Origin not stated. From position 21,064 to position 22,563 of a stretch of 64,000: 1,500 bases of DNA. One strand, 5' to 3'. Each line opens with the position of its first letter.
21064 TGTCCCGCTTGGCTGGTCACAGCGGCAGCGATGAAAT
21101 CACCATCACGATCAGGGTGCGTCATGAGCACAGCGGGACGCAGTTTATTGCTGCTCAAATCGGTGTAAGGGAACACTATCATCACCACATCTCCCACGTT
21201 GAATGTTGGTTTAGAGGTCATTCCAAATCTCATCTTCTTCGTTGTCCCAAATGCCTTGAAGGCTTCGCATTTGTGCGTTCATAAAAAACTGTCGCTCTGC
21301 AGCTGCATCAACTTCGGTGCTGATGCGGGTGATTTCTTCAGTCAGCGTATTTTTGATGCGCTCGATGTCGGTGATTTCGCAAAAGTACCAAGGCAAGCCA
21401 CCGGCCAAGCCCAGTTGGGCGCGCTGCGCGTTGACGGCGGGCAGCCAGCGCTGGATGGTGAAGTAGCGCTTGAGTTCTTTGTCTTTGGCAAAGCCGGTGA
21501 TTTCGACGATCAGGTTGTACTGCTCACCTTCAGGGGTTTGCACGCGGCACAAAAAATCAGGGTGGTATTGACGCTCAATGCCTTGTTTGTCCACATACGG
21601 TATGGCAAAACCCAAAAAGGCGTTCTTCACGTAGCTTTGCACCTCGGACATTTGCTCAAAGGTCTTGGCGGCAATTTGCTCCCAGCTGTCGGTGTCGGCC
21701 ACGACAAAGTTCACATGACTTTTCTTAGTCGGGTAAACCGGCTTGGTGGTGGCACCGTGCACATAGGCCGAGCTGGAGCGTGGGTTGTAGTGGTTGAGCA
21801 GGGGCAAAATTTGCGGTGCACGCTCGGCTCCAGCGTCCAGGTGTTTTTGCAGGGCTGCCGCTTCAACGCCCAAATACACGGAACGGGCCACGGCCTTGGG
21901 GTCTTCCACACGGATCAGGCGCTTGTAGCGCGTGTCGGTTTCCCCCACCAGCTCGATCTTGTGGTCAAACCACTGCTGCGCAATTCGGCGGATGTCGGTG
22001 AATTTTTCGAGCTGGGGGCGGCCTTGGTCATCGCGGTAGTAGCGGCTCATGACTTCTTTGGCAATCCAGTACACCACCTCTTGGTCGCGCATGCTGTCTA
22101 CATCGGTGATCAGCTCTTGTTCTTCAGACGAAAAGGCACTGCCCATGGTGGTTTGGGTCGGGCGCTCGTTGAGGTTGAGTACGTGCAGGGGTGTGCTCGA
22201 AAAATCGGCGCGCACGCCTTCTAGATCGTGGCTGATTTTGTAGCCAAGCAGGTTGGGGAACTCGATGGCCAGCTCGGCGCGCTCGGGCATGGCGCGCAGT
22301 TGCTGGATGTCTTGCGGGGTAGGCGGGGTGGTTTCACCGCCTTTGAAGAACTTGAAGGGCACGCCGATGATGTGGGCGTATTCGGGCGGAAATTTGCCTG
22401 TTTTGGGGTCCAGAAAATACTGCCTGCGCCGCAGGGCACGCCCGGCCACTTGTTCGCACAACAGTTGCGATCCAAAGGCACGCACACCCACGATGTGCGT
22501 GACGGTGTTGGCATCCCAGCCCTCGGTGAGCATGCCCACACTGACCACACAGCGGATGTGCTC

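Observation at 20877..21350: Orphan MazF/PemK-fold toxin gene overlapping the 3' end of res; Res ends in an acidic, Trp-containing tail that looks like an antitoxin C-terminus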

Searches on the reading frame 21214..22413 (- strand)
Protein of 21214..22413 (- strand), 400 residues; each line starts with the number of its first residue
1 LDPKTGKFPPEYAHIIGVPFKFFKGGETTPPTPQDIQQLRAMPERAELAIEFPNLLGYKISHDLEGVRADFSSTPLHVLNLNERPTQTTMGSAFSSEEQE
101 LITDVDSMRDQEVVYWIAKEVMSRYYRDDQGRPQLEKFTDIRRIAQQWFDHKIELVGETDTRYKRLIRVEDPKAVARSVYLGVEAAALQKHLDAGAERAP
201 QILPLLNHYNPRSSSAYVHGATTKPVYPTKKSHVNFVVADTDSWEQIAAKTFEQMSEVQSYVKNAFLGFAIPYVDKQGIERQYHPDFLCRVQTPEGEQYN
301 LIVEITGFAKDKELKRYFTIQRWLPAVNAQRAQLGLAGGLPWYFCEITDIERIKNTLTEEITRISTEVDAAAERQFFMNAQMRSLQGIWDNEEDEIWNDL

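Call 14: find_homologous_proteins(query=window:21214-22413:-, max_evalue=1e-10)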
Query window:21214-22413:- (400 aa): 143 proteins with E <= 1e-10 among 3316 candidates; the best 120 are listed.
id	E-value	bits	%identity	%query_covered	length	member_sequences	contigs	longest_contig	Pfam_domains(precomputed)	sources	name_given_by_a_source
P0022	2.8e-245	832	91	100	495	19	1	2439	-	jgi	jgi:type III restriction enzyme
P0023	1.2e-233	794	86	100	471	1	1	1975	-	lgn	-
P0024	6.2e-174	597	65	100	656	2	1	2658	-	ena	-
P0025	4.9e-170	584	69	93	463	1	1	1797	-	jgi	jgi:type III restriction enzyme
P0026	4.2e-150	518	58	97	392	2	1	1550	-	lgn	-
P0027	2.1e-147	510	58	100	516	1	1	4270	-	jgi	jgi:type III restriction enzyme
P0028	3.2e-141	489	63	90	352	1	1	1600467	-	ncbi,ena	-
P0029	4.1e-140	486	61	90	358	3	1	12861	-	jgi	jgi:type III restriction enzyme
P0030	1.3e-136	474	56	93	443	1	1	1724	-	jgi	jgi:type III restriction enzyme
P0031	2.5e-132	460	65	78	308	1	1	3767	-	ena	-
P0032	6.3e-125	436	51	100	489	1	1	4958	-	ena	-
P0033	2.1e-124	434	70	71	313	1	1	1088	-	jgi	jgi:type III restriction enzyme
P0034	8.2e-124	432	62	79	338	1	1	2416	-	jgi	jgi:type III restriction enzyme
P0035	1.9e-122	427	51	100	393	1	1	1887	-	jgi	-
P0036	2.2e-122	427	65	73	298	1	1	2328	-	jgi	-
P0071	7.0e-87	310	43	93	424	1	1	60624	-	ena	-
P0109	3.3e-79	285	40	96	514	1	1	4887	-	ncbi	-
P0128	2.1e-72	263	39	88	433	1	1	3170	-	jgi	jgi:type III restriction enzyme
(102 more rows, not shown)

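Call 18: find_related_loci(query=A2, collection=genome_contigs, flank=6000)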
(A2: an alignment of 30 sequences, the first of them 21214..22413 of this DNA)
Query A2 (400 aa) in genome_contigs; peptide patterns used: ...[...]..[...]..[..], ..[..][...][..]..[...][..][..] (x = any residue, [..] = any of these).
312 stretches matched a pattern; 235 encode a relative of the query (tblastn E <= 1e-3); the best 80 are kept; 80 distinct loci.
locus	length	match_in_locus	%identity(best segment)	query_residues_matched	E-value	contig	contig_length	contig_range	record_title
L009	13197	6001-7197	91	1-399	0e+0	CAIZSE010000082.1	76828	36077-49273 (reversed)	MAG: uncultured Burkholderiales bacterium isolate Loc090519-6m_bin-0266 genome assembly, contig: bin-0266:082/190, whole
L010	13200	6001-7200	89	1-400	0e+0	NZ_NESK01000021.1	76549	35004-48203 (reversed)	Limnohabitans sp. 2KL-17 LimC-2KL-17-C21, whole genome shotgun sequence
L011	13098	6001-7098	72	1-371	0e+0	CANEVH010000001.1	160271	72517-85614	MAG: Comamonadaceae bacterium isolate CE-Jul18-121 genome assembly, contig: CE-Jul18-C17, whole genome shotgun sequence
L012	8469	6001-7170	67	1-397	0e+0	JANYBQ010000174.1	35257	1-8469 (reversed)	MAG: Betaproteobacteria bacterium isolate GL140_6_metabat_238_sub GL140_6_k141_1823865, whole genome shotgun sequence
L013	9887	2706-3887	65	1-400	0e+0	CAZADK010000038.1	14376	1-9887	MAG TPA_asm: uncultured Rhodoferax sp. isolate SRP128246_co1_60 genome assembly, contig: NODE_9603_length_14376_cov_6.92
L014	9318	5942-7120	65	1-400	3e-177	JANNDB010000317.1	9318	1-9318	MAG: Betaproteobacteria bacterium isolate OTE_78_metabat_1_sub OTE_78_k141_2296208, whole genome shotgun sequence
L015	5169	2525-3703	66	1-400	4e-180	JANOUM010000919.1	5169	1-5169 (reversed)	MAG: Rhodoferax sp. isolate VAR_39_metabat_138_sub VAR_39_k141_3494206, whole genome shotgun sequence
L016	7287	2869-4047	65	1-400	7e-177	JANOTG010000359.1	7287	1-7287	MAG: Betaproteobacteria bacterium isolate VAR_39_metabat_327 VAR_39_k141_2373126, whole genome shotgun sequence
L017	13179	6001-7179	62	1-400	7e-173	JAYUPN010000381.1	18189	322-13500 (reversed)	MAG: Rubrivivax sp. isolate GL109_DN_concoct_176 GL109_DN_concoct_176_380, whole genome shotgun sequence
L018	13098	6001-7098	67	1-373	1e-167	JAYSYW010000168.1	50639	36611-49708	MAG: Rhizobacter sp. isolate GFS_13478 GFS_13478_167, whole genome shotgun sequence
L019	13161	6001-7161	63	7-400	2e-167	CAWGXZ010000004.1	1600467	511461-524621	MAG: uncultured beta proteobacterium isolate MFD02581.bin.1.121 genome assembly, contig: contig_28158, whole genome shot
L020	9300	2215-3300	66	1-369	4e-166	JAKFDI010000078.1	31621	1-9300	MAG: Rhizobacter sp. isolate LC043 contig-124_1148, whole genome shotgun sequence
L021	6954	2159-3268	65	1-374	3e-166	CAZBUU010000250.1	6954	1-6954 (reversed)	MAG TPA_asm: uncultured Rubrivivax sp. isolate SRP287051_co2_26 genome assembly, contig: NODE_16888_length_6954_cov_17.9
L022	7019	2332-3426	67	1-369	8e-165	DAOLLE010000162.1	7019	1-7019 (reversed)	MAG TPA_asm: Burkholderiaceae bacterium isolate AMR_MDS_0354 NODE_5885_length_7019_cov_11.207496, whole genome shotgun s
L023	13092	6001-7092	64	1-371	3e-161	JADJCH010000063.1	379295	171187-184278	MAG: Burkholderiales bacterium isolate Aved_18-Q3-R54-62_BATAC.321_sub tig01608476-10-3783500, whole genome shotgun sequ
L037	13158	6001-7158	50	1-400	3e-127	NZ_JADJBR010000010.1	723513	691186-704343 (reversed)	MAG: Zoogloea sp. isolate Aved_18-Q3-R54-62_BAT3C.309 tig01608090-10-7225250, whole genome shotgun sequence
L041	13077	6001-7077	51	2-373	4e-120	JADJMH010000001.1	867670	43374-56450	MAG: Candidatus Accumulibacter proximus isolate EsbW_18-Q3-R4-48_BATAC.285 tig00001873-10-8666850, whole genome shotgun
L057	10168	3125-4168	48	7-364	5e-105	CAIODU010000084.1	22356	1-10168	MAG: uncultured Methylococcaceae bacterium isolate LinL3_bin-0520 genome assembly, contig: bin-0520:084/428, whole genom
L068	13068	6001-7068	46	7-371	3e-100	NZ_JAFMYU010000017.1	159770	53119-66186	Fibrella aquatilis strain HMF5036 17, whole genome shotgun sequence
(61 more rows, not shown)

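Call 26: search_protein_families(library=pfam, alignment_id=A4, max_evalue=0.001)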
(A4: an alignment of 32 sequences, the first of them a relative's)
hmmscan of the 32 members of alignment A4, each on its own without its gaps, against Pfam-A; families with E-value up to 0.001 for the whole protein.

A. member 1, L011:7214-7666:+ (151 aa): 1 family
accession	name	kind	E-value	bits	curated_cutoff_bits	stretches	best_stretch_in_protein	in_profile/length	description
PF01850.27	PIN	-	1.6e-15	58.2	23.6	1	8-142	1-118/120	PIN domain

B. families by the number of members that match (of 32 scanned): 2 families
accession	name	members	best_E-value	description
PF01850.27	PIN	31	2.7e-20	PIN domain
PF13470.12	PIN_3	1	1e-05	PIN domain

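Call 28: search_protein_families(library=pfam, alignment_id=A5, max_evalue=0.001)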
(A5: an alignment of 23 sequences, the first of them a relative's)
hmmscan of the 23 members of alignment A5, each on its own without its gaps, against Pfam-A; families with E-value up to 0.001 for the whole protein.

A. member 1, L056:2692-3246:+ (185 aa): 1 family
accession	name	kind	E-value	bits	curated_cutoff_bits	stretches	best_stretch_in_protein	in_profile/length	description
PF10543.14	ORF6N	-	1e-36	125.5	27.8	1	14-114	2-86/86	ORF6N domain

B. families by the number of members that match (of 23 scanned): 15 families
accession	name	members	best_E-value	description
PF01555.25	N6_N4_Mtase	5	2.2e-31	DNA methylase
PF02498.22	Bro-N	4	6.3e-14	BRO family, N-terminal domain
PF10543.14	ORF6N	2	1e-36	ORF6N domain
PF01797.21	Y1_Tnp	2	2.8e-27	Transposase IS200 like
PF13749.12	HATPase_c_4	2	3e-23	Putative ATP-dependent DNA helicase recG C-terminal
PF13671.12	AAA_33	2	1.5e-10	AAA domain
PF06414.18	Zeta_toxin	2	3.7e-10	Zeta toxin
PF18476.7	PIN_8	1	2.8e-46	PIN like domain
PF04480.18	DUF559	1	4.6e-41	Protein of unknown function (DUF559)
PF04383.19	KilA-N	1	5e-21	KilA-N domain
PF04326.19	SLFN_AlbA_2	1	6.3e-18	Schlafen, AlbA_2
PF16289.11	PIN_12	1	1e-06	PIN domain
PF18741.7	MTES_1575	1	1.1e-05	REase_MTES_1575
PF13620.12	CarboxypepD_reg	1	6.4e-05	Carboxypeptidase regulatory-like domain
PF13091.12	PLDc_2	1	0.0007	PLD-like domain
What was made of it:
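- The res-mod junction of this family is a hot spot for unrelated cargo genes (call 28).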

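Call 30: search_solved_structures(query=A4, max_evalue=0.001, show_alignments=0)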
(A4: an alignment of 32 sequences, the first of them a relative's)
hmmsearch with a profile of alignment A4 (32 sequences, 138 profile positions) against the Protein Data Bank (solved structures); distinct sequences matched with E-value up to 0.001: 16.
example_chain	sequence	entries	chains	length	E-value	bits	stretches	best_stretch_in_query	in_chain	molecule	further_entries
3tnd_A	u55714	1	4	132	7e-38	133.2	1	2-136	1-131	tRNA(fMet)-specific endonuclease VapC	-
6sd6_C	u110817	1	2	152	1.4e-37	132.2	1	2-136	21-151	tRNA(fMet)-specific endonuclease VapC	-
9h6a_A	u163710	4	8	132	3.2e-37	131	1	2-136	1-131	tRNA(fMet)-specific endonuclease VapC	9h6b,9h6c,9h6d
5ecd_A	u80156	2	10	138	2.7e-36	128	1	4-136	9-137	tRNA(fMet)-specific endonuclease VapC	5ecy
5ed0_A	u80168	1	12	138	2.8e-36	128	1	4-136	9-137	tRNA(fMet)-specific endonuclease VapC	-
5ecw_A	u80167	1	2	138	7.3e-36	126.6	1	4-136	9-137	tRNA(fMet)-specific endonuclease VapC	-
6nkl_A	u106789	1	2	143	4.9e-34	120.7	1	5-137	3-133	Ribonuclease VapC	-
6ifc_A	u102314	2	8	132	4.2e-32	114.4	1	2-136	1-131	tRNA(fMet)-specific endonuclease VapC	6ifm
3zvk_A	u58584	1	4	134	3.5e-29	105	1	5-136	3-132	TOXIN OF TOXIN-ANTITOXIN SYSTEM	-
5k8j_B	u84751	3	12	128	1.1e-14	58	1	4-136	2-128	Ribonuclease VapC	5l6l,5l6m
2h1c_A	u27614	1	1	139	1.1e-14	58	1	5-125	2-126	Trafficking protein B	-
3dbo_B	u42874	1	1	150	9.8e-14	54.9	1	6-124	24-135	Uncharacterized protein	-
2h1o_A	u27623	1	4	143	1e-13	54.9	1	5-125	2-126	Trafficking protein B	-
2bsq_A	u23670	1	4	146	1.1e-13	54.8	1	5-125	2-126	TRAFFICKING PROTEIN B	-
7by2_B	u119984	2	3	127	1.8e-13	54.1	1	6-131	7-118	Ribonuclease VapC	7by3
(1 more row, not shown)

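Call 34: search_solved_structures(query=A7, max_evalue=10, show_alignments=4)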
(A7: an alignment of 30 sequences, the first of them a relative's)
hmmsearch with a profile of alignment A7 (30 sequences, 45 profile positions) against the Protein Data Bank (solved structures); distinct sequences matched with E-value up to 10: 40.
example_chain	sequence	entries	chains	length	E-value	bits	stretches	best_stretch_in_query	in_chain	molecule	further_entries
7zq8_A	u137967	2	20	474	0.00099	22.2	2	14-30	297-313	VelcroVax tandem HBcAg with SUMO-Affimer inserted at MIR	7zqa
3zvk_E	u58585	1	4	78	0.0014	21.7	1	7-40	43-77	ANTITOXIN OF TOXIN-ANTITOXIN SYSTEM VAPB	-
7yil_A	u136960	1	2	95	0.019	18.1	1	17-30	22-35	GINS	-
8zre_C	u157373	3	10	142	0.53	13.5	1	15-30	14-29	Capsid protein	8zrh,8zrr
6ui6_A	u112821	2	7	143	0.63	13.3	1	14-30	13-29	Core protein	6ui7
8g8y_A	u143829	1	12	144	0.65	13.2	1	14-30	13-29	Core protein Cp183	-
1qgt_C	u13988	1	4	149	0.66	13.2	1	14-30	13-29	PROTEIN (HBV CAPSID PROTEIN)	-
5d7y_A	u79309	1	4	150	0.67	13.2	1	14-30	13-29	Capsid protein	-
2g33_C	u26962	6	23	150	0.68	13.2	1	14-30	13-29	Core antigen | Capsid protein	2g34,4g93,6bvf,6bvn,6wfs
6cwd_D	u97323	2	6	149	0.68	13.2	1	14-30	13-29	Capsid protein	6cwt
8uyx_A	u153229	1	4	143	0.69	13.1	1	14-30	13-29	Capsid protein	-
6vzp_A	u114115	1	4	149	0.69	13.1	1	14-30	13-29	Capsid protein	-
5wtw_A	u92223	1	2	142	0.7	13.1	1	14-30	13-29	Core protein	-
8uyt_A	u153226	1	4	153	0.7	13.1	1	14-30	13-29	Capsid protein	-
8ghs_B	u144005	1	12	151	0.7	13.1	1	14-30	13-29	Capsid protein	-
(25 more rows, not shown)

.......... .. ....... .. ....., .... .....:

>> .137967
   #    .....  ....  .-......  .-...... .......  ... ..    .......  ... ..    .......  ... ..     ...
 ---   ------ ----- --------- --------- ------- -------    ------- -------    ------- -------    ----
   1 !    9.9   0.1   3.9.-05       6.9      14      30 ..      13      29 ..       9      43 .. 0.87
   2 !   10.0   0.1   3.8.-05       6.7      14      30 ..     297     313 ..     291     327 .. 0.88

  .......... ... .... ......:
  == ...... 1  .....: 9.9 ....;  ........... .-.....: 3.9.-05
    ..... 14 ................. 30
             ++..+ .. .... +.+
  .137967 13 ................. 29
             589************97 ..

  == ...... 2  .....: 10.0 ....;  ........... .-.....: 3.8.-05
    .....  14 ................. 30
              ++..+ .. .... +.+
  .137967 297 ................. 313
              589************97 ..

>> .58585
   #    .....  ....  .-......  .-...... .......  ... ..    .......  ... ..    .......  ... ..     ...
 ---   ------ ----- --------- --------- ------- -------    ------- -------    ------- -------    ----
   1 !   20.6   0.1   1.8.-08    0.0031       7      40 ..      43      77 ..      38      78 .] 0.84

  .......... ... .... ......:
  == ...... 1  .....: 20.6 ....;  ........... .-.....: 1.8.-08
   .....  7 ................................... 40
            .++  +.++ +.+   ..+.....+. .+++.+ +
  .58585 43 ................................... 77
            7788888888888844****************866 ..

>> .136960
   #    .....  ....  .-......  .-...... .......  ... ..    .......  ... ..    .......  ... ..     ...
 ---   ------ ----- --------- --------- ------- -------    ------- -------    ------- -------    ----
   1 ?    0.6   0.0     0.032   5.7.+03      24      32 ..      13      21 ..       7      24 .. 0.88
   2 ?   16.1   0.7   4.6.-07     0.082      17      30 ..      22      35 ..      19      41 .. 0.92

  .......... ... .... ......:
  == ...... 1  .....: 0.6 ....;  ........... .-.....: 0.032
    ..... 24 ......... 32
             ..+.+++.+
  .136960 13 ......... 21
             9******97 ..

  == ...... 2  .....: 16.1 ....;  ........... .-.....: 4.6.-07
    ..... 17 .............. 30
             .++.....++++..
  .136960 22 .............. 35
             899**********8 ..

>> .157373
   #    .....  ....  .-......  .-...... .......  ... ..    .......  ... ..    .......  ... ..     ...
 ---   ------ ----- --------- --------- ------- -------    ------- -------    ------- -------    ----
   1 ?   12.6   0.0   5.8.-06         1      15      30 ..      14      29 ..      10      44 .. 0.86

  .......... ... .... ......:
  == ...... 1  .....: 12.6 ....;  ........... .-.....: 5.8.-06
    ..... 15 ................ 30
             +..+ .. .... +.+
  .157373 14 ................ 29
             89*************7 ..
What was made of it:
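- On Canonical type II toxin-antitoxin module: In sister loci the tail matches the VapB C-terminus of 3ZVK (call 34).
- Closest known: VapBC. Same: They are followed by a close VapC homolog (calls 30, 34).
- The PIN genes hit its VapC at 3.5e-29 (calls 30, 34). The same Res position accepts an unrelated PIN RNase with a VapB tail (calls 26, 30, 34).
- Tried and rejected: The HBV capsid match to the PIN-linked tail profile (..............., call 34) is a short-motif coincidence and was discarded.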

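Call 60: search_protein_families(library=pfam, proteins=[L037:6979-7158:+, L068:7045-7161:+, L057:4151-4330:+, L041:7000-7179:+, L018:7033-7212:+], max_evalue=10)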
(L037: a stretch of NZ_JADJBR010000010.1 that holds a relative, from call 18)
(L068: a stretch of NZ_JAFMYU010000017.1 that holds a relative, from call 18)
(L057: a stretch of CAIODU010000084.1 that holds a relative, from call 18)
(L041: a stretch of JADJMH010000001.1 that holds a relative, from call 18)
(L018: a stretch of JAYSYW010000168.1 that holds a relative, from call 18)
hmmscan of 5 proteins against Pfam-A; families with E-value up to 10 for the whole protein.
L037:6979-7158:+ (60 aa): 1 family
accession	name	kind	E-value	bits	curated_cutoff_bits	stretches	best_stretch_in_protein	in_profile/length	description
PF05424.16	Duffy_binding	-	0.041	14.4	25.5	1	8-58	95-146/186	Duffy binding domain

L068:7045-7161:+ (39 aa): 0 families

L057:4151-4330:+ (60 aa): 0 families

L041:7000-7179:+ (60 aa): 0 families

L018:7033-7212:+ (60 aa): 1 family
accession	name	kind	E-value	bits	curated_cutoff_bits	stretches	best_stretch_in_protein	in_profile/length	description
PF19962.4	EAD9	-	0.14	12.4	25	1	4-24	16-36/62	Effector-associated domain 9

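Call 80: find_encoding_contigs(protein=P0109, flank=3000, max_places=2)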
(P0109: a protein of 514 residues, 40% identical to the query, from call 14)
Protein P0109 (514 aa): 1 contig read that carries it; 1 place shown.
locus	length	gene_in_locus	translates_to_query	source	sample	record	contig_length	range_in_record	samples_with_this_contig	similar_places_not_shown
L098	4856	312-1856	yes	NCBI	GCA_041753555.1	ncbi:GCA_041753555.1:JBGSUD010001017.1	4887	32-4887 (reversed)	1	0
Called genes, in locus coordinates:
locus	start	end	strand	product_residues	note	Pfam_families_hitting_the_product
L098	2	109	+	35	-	?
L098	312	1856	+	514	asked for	-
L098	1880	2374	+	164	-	PF10543:ORF6N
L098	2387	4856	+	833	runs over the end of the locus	?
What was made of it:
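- One metagenomic Res (P0109) has a different 30-aa tail followed by an ORF6N gene, not a toxin (call 80).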

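Call 81: find_encoding_contigs(protein=P0071, flank=3000, max_places=2)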
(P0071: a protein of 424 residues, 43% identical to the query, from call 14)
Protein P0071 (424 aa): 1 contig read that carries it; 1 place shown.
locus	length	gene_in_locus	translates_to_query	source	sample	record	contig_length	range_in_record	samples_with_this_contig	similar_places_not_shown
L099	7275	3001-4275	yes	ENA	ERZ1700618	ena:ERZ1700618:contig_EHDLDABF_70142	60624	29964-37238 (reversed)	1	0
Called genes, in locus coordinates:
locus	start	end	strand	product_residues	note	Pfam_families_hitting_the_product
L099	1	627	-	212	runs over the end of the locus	PF19781:DUF6266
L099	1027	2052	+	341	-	PF04851:ResIII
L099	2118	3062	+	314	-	-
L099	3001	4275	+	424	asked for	-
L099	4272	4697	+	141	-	PF01850:PIN (faint)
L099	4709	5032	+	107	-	-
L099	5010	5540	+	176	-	PF01555:N6_N4_Mtase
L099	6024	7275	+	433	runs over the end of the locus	PF01555:N6_N4_Mtase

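Call 82: find_encoding_contigs(protein=P0128, flank=3000, max_places=2)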
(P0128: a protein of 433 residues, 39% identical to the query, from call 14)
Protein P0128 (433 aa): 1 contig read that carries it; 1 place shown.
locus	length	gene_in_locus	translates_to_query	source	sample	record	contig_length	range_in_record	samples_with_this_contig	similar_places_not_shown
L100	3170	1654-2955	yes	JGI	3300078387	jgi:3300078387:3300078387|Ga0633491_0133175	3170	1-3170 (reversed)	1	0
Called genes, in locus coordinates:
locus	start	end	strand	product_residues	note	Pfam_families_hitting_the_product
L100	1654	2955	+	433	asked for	-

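Call 95: predict_structure(alignment_id=A2)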
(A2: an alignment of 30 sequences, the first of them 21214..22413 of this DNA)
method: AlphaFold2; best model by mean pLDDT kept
length: 400 residues; sequences in the alignment: 30
mean_pLDDT: 82.6   pTM: 0.61
mean pLDDT of the five models: 82.6, 81.7, 81.6, 81.1, 80.6
residues with pLDDT >= 90: 165; 70-90: 164; 50-70: 53; < 50: 18
segments of 3 or more residues with pLDDT < 50: 1-3, 16-26
pLDDT, mean of each block of 10 residues (from residue 1): 51 47 49 83 94 85 73 90 80 77 84 95 83 85 96 92 92 90 79 60 83 89 90 89 83 97 90 82 93 95 79 85 88 74 93 94 95 88 78 55
secondary structure, 60 per line:
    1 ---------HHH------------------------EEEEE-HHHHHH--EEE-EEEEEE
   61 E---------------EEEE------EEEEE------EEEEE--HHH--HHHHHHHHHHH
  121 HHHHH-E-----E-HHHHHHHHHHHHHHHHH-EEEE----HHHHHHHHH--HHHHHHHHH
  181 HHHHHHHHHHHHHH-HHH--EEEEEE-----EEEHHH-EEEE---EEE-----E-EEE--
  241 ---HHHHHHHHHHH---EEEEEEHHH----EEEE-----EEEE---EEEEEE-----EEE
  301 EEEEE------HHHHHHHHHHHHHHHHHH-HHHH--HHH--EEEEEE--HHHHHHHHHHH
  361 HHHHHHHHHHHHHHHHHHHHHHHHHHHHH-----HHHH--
elements in order: E37-41 H43-48 E51-53 E55-61 E77-80 E87-91 E98-102 H110-125 H135-151 E153-156 H161-169 H172-194 E201-206 E212-214 E219-222 E226-228 E236-238 H244-254 E258-263 E271-274 E280-283 E287-292 E298-305 H312-329 H331-334 E342-347 H350-389 H395-398
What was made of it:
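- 21214..21318 (-): Res C-terminal extension, 35 aa: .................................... It is absent from most family members. The last 29 aa (21214..21300) are homologous to the C-terminal segment of DUF2281 antitoxins. The AF2 model shows a long terminal helix followed by a low-confidence acidic end (call 95).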
